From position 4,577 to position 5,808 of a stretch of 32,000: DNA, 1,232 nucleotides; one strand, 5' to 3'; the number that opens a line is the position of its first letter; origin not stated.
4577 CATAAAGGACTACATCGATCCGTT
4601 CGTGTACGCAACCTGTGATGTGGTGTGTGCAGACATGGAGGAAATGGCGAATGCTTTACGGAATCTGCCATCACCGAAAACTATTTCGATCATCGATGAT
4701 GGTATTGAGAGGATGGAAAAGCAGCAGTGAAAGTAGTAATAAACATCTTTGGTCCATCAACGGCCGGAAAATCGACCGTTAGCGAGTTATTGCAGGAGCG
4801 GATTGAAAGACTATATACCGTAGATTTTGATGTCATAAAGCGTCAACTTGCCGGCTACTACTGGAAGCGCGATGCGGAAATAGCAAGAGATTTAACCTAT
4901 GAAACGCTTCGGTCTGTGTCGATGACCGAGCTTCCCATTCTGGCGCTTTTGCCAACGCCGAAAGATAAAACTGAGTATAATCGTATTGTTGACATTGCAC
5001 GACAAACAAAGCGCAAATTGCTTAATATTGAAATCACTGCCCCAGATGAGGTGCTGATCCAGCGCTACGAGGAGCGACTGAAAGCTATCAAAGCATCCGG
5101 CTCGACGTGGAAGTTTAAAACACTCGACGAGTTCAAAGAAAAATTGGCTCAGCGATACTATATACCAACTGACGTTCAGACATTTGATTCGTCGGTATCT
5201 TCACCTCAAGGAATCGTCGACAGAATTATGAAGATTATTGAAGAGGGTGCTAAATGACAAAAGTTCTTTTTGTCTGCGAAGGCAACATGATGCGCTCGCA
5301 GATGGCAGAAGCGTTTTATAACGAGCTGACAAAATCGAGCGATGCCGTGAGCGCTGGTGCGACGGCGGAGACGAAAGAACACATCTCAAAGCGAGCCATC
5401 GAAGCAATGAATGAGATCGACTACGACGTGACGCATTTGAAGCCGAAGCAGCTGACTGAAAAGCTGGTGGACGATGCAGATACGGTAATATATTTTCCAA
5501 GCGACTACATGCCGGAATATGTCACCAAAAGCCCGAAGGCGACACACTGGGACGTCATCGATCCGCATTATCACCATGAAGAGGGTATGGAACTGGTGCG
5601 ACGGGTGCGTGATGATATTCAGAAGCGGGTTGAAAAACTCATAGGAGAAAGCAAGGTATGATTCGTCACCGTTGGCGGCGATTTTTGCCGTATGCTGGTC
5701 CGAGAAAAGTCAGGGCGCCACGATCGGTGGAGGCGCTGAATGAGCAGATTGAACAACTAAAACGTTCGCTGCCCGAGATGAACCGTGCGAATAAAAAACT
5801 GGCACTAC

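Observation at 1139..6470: Six-gene translationally coupled chain headed by polA (five consecutive 4-nt start/stop overlaps)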

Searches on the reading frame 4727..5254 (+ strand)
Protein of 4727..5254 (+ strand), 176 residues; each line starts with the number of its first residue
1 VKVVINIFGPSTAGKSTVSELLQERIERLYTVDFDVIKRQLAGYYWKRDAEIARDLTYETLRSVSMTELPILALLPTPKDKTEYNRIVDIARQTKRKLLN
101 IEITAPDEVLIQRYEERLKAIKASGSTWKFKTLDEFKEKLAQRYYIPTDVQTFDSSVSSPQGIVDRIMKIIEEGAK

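Call 3: search_protein_families(library=pfam, proteins=[window:4727-5254:+], max_evalue=0.1)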
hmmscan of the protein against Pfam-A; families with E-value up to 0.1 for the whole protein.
window:4727-5254:+ (176 aa): 10 families
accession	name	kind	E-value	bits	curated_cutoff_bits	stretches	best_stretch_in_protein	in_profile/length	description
PF13671.12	AAA_33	-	1e-06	29.5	27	1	5-140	2-140/143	AAA domain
PF13238.12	AAA_18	-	1.7e-05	25.7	29.4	1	5-118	1-112/128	AAA domain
PF02224.24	Cytidylate_kin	-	0.00019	21.6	26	1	5-48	1-43/211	Cytidylate kinase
PF08433.16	KTI12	-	0.0046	16.9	22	1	5-155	4-148/271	Chromatin associated protein KTI12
PF11207.13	DUF2989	-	0.024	14.9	23.8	1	36-67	141-172/201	Protein of unknown function (DUF2989)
PF01583.26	APS_kinase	-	0.043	14.3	21.1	1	3-42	3-46/152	Adenylylsulphate kinase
PF00485.24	PRK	-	0.058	13.6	22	0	4-29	1-26/196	Phosphoribulokinase / Uridine kinase family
PF01121.26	CoaE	-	0.066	13.3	27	0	4-42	2-38/180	Dephospho-CoA kinase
PF13521.12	AAA_28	-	0.078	13.6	27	0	5-60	2-39/164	AAA domain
PF13189.12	Cytidylate_kin2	-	0.086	13.5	28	0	94-145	108-158/176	Cytidylate kinase-like family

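Call 4: search_protein_families(library=ncbifam, proteins=[window:4727-5254:+], max_evalue=0.1)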
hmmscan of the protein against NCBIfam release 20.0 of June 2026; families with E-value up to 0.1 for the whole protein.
window:4727-5254:+ (176 aa): 19 families
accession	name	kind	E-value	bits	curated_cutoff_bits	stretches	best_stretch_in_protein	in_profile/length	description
NF038208.1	garosamine_AAA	equivalog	0.00025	20.8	170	1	4-36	2-34/167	Gar/GrdA family gentamicin resistance ATP-binding protein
TIGR02322.1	phosphon_PhnN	equivalog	0.00039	20.1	156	0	89-119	103-133/179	phosphonate metabolism protein/1,5-bisphosphokinase (PRPP-forming) PhnN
NF002059.0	PRK00889.1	subfamily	0.0013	18.4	244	1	3-158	6-163/177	adenylyl-sulfate kinase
TIGR00017.1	cmk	equivalog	0.0019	17.9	135.55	1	1-28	1-28/217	(d)CMP kinase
NF006746.0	PRK09270.1-5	subfamily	0.006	15.5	250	1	2-28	21-47/210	nucleoside/nucleotide kinase family protein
TIGR00455.1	apsK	equivalog_domain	0.0067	16.1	138.7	1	3-135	19-154/184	adenylyl-sulfate kinase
NF003012.0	PRK03839.1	equivalog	0.016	15.2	152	0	4-51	2-49/180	putative kinase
NF001387.0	PRK00279.2-5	equivalog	0.016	14.8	373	1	5-42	3-40/224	adenylate kinase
NF004041.0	PRK05541.1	subfamily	0.018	15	127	1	3-117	8-122/176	adenylyl-sulfate kinase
NF006743.0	PRK09270.1-2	equivalog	0.021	13.9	227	1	3-31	29-59/217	nucleoside/nucleotide kinase family protein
NF002988.0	PRK03731.1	equivalog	0.039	13.7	161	0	2-37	2-36/174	shikimate kinase AroL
TIGR01351.1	adk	subfamily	0.039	13.6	168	0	7-27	4-24/212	adenylate kinase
TIGR03862.1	flavo_PP4765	subfamily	0.039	12.8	242.65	1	98-153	24-79/376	TIGR03862 family flavoprotein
TIGR03263.1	guanyl_kin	equivalog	0.043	13.5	160.45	0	5-29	4-28/180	guanylate kinase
NF010004.0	PRK13477.1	equivalog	0.046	12.1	524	1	3-53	286-335/514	bifunctional pantoate--beta-alanine ligase/(d)CMP kinase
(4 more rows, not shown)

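Call 38: search_solved_structures(query=window:4727-5254:+, max_evalue=0.1, show_alignments=2)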
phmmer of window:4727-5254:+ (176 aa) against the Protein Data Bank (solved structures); distinct sequences matched with E-value up to 0.1: 2.
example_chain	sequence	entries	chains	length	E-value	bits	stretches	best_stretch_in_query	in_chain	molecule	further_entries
6c2u_A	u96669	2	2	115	0.00081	22.6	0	1-33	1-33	phosphate-loop protein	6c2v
5h7c_A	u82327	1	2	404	0.066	16.4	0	13-109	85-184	Immunoglobulin G-binding protein A, DHR14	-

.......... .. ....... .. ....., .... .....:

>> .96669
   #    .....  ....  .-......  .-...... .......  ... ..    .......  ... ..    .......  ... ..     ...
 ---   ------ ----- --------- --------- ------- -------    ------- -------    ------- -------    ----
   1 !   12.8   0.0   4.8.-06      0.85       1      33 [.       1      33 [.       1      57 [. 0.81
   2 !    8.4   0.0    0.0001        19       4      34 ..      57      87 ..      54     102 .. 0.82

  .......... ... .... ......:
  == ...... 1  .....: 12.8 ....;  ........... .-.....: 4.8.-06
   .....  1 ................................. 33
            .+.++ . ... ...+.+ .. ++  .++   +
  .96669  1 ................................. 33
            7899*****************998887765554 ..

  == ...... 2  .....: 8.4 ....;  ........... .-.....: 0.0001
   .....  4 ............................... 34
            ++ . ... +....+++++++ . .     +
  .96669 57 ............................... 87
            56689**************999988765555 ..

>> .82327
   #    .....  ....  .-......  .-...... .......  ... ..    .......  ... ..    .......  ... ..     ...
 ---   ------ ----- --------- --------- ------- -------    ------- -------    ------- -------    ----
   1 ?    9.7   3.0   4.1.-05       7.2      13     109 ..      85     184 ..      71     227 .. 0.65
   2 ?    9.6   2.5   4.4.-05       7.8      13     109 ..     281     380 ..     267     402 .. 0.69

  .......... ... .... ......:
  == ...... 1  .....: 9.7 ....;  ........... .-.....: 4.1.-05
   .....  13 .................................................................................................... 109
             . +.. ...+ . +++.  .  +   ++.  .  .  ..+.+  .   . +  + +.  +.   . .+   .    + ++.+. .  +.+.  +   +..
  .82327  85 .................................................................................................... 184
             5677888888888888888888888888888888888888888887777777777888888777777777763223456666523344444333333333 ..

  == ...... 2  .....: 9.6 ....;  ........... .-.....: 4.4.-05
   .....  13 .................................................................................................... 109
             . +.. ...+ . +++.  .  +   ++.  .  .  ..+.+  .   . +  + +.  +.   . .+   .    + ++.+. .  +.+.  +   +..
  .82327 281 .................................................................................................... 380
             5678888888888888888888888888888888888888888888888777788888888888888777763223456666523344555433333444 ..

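Call 43: search_protein_families(library=padloc, proteins=[window:4727-5254:+], max_evalue=0.1)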
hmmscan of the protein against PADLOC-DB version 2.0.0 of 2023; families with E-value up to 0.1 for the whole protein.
window:4727-5254:+ (176 aa): 1 family
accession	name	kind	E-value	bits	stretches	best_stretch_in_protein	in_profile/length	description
PDLC02911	VakA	-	0.012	14.2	1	4-144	4-131/163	-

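Call 59: find_homologous_proteins(query=window:4727-5254:+, max_evalue=0.001)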
Query window:4727-5254:+ (176 aa): 26 proteins with E <= 0.001 among 201 candidates.
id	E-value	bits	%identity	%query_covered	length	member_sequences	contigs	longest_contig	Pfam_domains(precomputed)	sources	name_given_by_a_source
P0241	3.2e-107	373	100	100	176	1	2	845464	PF13671.13,PF13238.13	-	-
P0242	7.1e-71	255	66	99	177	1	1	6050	PF13671.13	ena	-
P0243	2.3e-62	228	58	97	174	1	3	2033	PF13671.13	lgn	-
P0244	5.0e-62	226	59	97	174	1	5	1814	PF13671.13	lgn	-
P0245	1.4e-61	225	60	97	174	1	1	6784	PF13671.13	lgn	-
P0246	2.7e-61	224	61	97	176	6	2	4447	PF13671.13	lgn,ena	-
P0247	1.1e-60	222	59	98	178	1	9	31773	-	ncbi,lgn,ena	-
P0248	2.3e-60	221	59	97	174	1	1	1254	PF13671.13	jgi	jgi:adenylate kinase family enzyme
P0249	2.4e-60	221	61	97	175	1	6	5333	PF13671.13,PF13238.13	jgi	jgi:predicted kinase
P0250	2.8e-60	221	60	97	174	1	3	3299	PF13671.13,PF13238.13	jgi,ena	-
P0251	6.2e-60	220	62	95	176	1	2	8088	PF13671.13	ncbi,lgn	-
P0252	2.0e-58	215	59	97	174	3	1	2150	PF13671.13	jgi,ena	-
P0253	8.4e-56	206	55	97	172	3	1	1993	PF13671.13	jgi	-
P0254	1.3e-52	196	54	95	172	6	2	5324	-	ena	-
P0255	2.2e-52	195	59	94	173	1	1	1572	PF13671.13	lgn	-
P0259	5.2e-48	181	53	97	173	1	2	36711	PF13671.13,PF13238.13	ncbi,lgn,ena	-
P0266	5.4e-33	132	40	97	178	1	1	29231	PF13671.13,PF13238.13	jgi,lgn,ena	-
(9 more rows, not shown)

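Call 62: find_encoding_contigs(protein=P0247, flank=5000, max_places=1)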
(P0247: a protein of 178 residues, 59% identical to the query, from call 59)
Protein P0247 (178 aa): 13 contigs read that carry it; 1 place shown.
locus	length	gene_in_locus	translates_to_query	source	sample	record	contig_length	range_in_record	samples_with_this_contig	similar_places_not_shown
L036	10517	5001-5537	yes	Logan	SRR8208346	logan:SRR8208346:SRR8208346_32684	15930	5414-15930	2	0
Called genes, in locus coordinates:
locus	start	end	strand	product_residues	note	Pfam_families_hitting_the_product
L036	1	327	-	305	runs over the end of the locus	PF00389:2-Hacid_dh, PF02826:2-Hacid_dh_C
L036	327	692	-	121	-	PF07883:Cupin_2 (weak)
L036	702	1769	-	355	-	PF08240:ADH_N, PF00107:ADH_zinc_N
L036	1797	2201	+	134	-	PF00293:NUDIX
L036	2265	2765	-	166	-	PF00293:NUDIX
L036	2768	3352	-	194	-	PF06821:Ser_hydrolase, PF12697:Abhydrolase_6 (faint)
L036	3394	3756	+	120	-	PF01050:MannoseP_isomer (weak), PF07883:Cupin_2, PF02311:AraC_binding (weak)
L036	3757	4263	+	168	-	-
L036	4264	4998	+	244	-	PF01925:TauE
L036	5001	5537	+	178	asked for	-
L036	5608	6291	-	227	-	PF00702:Hydrolase, PF12710:HAD (faint), PF13419:HAD_2, PF13242:Hydrolase_like (weak)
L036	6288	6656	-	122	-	PF00856:SET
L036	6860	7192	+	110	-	PF12599:DUF3768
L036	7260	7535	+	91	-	PF23907:DUF7249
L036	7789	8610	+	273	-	PF13814:Replic_Relax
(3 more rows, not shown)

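Call 63: find_encoding_contigs(protein=P0259, flank=5000, max_places=1)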
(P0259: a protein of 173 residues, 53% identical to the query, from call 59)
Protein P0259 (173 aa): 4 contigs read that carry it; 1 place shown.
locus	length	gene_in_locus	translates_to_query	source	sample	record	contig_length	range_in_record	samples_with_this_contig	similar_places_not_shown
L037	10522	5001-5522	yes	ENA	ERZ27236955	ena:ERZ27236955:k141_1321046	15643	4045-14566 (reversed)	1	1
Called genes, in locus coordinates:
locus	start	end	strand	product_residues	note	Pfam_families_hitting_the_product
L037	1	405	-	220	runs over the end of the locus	PF01479:S4 (weak), PF00849:PseudoU_synth_2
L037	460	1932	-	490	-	PF00072:Response_reg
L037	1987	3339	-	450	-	PF00989:PAS, PF08448:PAS_4, PF13426:PAS_9, PF00512:HisKA, PF02518:HATPase_c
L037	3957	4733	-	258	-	-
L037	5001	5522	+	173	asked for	PF13238:AAA_18 (weak), PF13671:AAA_33 (weak)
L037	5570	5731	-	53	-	-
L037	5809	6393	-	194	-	PF06055:ExoD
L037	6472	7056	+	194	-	PF10648:Gmad2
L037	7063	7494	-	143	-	PF02590:SPOUT_MTase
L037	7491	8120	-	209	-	PF05711:TylF, PF13578:Methyltransf_24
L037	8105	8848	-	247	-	PF01978:TrmB, PF13412:HTH_24 (weak), PF09339:HTH_IclR (weak)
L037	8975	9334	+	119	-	-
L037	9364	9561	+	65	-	-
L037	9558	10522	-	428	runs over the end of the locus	PF00817:IMS, PF11799:IMS_C, PF13438:DUF4113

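Call 64: find_encoding_contigs(protein=P0266, flank=5000, max_places=1)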
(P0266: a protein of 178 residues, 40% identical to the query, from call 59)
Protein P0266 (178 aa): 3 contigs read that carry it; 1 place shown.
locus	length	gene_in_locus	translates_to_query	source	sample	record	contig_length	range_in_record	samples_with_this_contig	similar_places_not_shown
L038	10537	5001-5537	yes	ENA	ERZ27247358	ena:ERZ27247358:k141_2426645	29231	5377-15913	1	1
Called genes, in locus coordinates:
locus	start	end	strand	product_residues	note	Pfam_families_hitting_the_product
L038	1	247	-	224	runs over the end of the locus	PF09335:VTT_dom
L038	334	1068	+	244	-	PF01386:Ribosomal_L25p, PF14693:Ribosomal_TL5_C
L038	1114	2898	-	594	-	PF00664:ABC_membrane, PF02463:SMC_N (weak), PF00005:ABC_tran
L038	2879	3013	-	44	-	-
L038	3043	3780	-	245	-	PF00398:RrnaAD, PF02475:TRM5-TYW2_MTfase (weak), PF05175:MTS (weak), PF08241:Methyltransf_11 (weak), PF13649:Methyltransf_25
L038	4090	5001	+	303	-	PF17773:UPF0176_N, PF00581:Rhodanese, PF12368:Rhodanese_C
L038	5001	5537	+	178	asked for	PF13238:AAA_18 (weak), PF13671:AAA_33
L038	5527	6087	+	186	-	PF01327:Pep_deformylase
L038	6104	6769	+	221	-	PF18917:LiaI-LiaF-like_TM1, PF22570:LiaF-TM, PF18917:LiaI-LiaF-like_TM1, PF09922:LiaF-like_C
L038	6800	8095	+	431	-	PF07690:MFS_1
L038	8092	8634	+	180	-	PF08002:DUF1697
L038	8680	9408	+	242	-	PF01988:VIT1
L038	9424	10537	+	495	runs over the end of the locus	PF08459:UvrC_RNaseH_dom, PF14520:HHH_5 (faint)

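Call 65: search_solved_structures(query=A3, max_evalue=1, show_alignments=1)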
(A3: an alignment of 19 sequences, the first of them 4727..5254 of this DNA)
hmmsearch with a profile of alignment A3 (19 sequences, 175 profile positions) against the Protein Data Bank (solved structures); distinct sequences matched with E-value up to 1: 54.
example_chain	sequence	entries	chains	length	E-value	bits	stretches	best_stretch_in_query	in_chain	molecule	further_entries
3cmu_A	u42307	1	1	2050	6.8e-07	32.4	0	4-23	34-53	Protein recA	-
9fqr_Xf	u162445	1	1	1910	2.5e-06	30.6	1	7-39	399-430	Cilia- and flagella-associated protein 276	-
6c2u_A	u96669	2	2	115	4.6e-06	29.7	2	6-30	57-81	phosphate-loop protein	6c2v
3cmt_A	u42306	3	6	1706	1.3e-05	28.3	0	4-23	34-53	Protein recA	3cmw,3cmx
8a8h_A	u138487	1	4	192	3.7e-05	26.8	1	5-120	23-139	APS kinase from Methanothermococcus thermolithotrophicus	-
2bdt_A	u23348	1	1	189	0.00012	25.1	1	4-148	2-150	BH3686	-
3cmv_A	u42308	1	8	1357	0.00029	23.9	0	4-23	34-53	Protein recA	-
7yq0_A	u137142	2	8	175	0.00053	23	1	2-70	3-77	Adenylyl-sulfate kinase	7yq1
2gks_A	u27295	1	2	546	0.00071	22.6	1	5-120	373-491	Bifunctional SAT/APS kinase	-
2h92_A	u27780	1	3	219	0.0029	20.6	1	7-71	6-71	Cytidylate kinase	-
9fqr_G8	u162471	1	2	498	0.0041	20.1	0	7-29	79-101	Adenylate kinase 8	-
4cvn_A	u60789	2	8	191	0.0094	19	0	3-30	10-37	PUTATIVE ADENYLATE KINASE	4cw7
2pt5_A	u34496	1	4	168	0.011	18.7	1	7-75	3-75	Shikimate kinase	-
9d2f_A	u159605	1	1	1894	0.022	17.8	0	7-36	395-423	Adenylate kinase 9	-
1dvr_A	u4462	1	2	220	0.036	17.1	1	8-121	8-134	ADENYLATE KINASE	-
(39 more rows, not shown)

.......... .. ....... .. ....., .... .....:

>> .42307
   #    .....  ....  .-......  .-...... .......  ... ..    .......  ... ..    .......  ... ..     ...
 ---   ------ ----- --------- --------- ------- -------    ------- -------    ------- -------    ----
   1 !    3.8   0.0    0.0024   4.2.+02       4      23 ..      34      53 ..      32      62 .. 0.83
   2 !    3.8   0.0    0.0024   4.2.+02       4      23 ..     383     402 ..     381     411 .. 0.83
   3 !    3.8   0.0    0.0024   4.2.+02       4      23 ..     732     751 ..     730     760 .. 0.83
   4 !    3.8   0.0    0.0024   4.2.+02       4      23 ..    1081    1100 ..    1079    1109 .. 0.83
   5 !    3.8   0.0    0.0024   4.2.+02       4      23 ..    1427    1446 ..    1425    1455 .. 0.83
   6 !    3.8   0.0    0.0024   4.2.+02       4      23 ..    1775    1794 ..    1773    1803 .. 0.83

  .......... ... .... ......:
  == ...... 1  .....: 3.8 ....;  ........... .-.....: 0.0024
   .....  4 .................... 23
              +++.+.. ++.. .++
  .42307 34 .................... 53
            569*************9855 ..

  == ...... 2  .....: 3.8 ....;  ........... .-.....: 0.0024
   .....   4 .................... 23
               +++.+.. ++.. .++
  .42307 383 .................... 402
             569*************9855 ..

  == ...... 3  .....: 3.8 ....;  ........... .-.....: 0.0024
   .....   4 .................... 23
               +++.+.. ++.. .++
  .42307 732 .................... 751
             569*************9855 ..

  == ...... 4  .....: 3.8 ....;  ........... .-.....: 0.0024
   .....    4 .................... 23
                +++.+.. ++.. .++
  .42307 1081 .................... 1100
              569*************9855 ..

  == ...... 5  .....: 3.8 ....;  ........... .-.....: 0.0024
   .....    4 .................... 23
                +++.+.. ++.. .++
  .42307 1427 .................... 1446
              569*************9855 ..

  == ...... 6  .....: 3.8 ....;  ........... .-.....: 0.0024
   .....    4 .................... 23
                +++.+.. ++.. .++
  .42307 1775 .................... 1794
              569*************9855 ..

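Call 66: search_protein_families(library=pfam, alignment_id=A3, max_evalue=0.01)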
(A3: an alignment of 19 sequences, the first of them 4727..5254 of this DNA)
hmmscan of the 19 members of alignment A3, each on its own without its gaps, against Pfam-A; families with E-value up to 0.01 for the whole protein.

A. member 1, window:4727-5254:+ (176 aa): 4 families
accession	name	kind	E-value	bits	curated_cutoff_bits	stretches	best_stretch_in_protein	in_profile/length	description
PF13671.12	AAA_33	-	1e-06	29.5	27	1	5-140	2-140/143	AAA domain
PF13238.12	AAA_18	-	1.7e-05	25.7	29.4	1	5-118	1-112/128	AAA domain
PF02224.24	Cytidylate_kin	-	0.00019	21.6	26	0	5-48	1-43/211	Cytidylate kinase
PF08433.16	KTI12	-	0.0046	16.9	22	0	5-155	4-148/271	Chromatin associated protein KTI12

B. families by the number of members that match (of 19 scanned): 17 families
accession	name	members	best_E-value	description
PF13671.12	AAA_33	18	6.3e-10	AAA domain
PF13238.12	AAA_18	15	1.4e-06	AAA domain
PF02224.24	Cytidylate_kin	8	0.00014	Cytidylate kinase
PF06414.18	Zeta_toxin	6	0.0004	Zeta toxin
PF01583.26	APS_kinase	5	0.00059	Adenylylsulphate kinase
PF03668.21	RapZ-like_N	4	0.0002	RapZ-like N-terminal domain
PF08433.16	KTI12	3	0.00023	Chromatin associated protein KTI12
PF05768.20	Glrx-like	2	0.0034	Glutaredoxin-like domain (DUF836)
PF01121.26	CoaE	2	0.004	Dephospho-CoA kinase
PF13446.11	RPT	1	0.0015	A repeated domain in UCH-protein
PF01202.28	SKI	1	0.0027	Shikimate kinase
PF00005.33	ABC_tran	1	0.0039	ABC transporter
PF09783.14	Vac_ImportDeg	1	0.0048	Vacuolar import and degradation protein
PF08298.17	AAA_PrkA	1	0.0081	PrkA AAA domain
PF07931.18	CPT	1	0.0087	Chloramphenicol phosphotransferase-like protein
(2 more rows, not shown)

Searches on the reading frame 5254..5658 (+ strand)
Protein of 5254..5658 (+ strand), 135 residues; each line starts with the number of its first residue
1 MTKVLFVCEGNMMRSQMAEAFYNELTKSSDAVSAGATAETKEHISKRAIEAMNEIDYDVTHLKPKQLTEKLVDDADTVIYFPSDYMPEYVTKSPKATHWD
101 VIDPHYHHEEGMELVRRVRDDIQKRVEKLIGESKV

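Call 3: search_protein_families(library=pfam, proteins=[window:5254-5658:+], max_evalue=0.1)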
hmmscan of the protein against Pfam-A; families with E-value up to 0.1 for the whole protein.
window:5254-5658:+ (135 aa): 1 family
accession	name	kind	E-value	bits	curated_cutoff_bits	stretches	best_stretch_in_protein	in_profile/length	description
PF01451.26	LMWPc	-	3.1e-19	70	23.2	1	4-129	1-143/144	Low molecular weight phosphotyrosine protein phosphatase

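Call 4: search_protein_families(library=ncbifam, proteins=[window:5254-5658:+], max_evalue=0.1)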
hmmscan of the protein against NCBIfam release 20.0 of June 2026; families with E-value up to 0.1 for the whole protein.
window:5254-5658:+ (135 aa): 5 families
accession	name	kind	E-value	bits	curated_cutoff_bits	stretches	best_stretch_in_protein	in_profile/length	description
TIGR02691.1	arsC_pI258_fam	equivalog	9.6e-20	71.1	174.3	1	4-129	1-129/129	arsenate reductase (thioredoxin)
NF010053.0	PRK13530.1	subfamily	2.2e-17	63.6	215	1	4-129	6-128/133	arsenate reductase (thioredoxin)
TIGR02689.1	ars_reduc_gluta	equivalog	2.6e-16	60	157.6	1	3-130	2-126/126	arsenate reductase, glutathione/glutaredoxin type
NF007520.0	PRK10126.1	equivalog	7.1e-05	23.3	243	1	2-94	3-95/147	low molecular weight protein-tyrosine-phosphatase Wzb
NF008486.0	PRK11391.1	equivalog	0.032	14.7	247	1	3-93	8-98/148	phosphotyrosine-protein phosphatase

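Call 39: search_solved_structures(query=window:5254-5658:+, max_evalue=0.001, show_alignments=2)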
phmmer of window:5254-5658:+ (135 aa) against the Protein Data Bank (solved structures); distinct sequences matched with E-value up to 0.001: 26.
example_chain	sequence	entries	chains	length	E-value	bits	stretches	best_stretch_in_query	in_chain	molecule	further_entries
1lk0_A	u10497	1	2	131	2.8e-11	46.9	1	4-129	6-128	arsenate reductase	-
2cd7_A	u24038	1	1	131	2.8e-11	46.9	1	4-129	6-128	PROTEIN ARSC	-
2l19_A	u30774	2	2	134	3.1e-11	46.7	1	1-131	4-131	Arsenate reductase | Glutaredoxin arsenate reductase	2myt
1ljl_A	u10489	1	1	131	3.7e-11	46.5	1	4-129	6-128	arsenate reductase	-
1lju_A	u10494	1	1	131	3.7e-11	46.5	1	4-129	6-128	arsenate reductase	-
1y1l_A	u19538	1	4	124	7.5e-11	45.5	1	3-132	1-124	arsenate reductase (arsC)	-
2l17_A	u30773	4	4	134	1.1e-10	44.9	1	1-131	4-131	Arsenate reductase | Glutaredoxin arsenate reductase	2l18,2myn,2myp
3rh0_A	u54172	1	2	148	1.2e-10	44.8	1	1-130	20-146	ARSENATE REDUCTASE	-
1rxe_A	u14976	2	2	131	5.3e-10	42.7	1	4-129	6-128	Arsenate reductase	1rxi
1jf8_A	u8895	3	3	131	9.5e-10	41.9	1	4-129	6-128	arsenate reductase | Protein arsC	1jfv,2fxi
2myu_A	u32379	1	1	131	1.2e-09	41.6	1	1-131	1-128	Glutaredoxin arsenate reductase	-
1jl3_A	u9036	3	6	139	8.5e-09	38.9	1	4-129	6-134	ARSENATE REDUCTASE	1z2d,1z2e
1zgg_A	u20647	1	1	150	8.8e-08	35.6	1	4-85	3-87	Putative low molecular weight protein-tyrosine-phosphatase ywlE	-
4kk3_A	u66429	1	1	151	9e-08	35.5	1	4-85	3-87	Low molecular weight protein-tyrosine-phosphatase YwlE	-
2ipa_B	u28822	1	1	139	1.1e-07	35.3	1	4-129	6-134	Protein arsC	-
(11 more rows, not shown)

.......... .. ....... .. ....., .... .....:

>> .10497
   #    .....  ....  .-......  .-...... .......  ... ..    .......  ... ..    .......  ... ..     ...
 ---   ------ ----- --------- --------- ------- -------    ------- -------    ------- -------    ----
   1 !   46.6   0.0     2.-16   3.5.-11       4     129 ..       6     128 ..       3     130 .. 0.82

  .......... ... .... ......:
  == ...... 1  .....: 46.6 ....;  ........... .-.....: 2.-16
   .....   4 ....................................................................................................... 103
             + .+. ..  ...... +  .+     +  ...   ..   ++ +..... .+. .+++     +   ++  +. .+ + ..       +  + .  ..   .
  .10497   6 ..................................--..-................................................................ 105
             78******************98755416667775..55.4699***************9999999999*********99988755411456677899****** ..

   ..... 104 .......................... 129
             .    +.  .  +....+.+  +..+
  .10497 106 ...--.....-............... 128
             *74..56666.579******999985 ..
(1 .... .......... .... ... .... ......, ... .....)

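Call 43: search_protein_families(library=padloc, proteins=[window:5254-5658:+], max_evalue=0.1)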
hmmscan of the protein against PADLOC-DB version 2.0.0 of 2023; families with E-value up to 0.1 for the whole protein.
window:5254-5658:+ (135 aa): 0 families
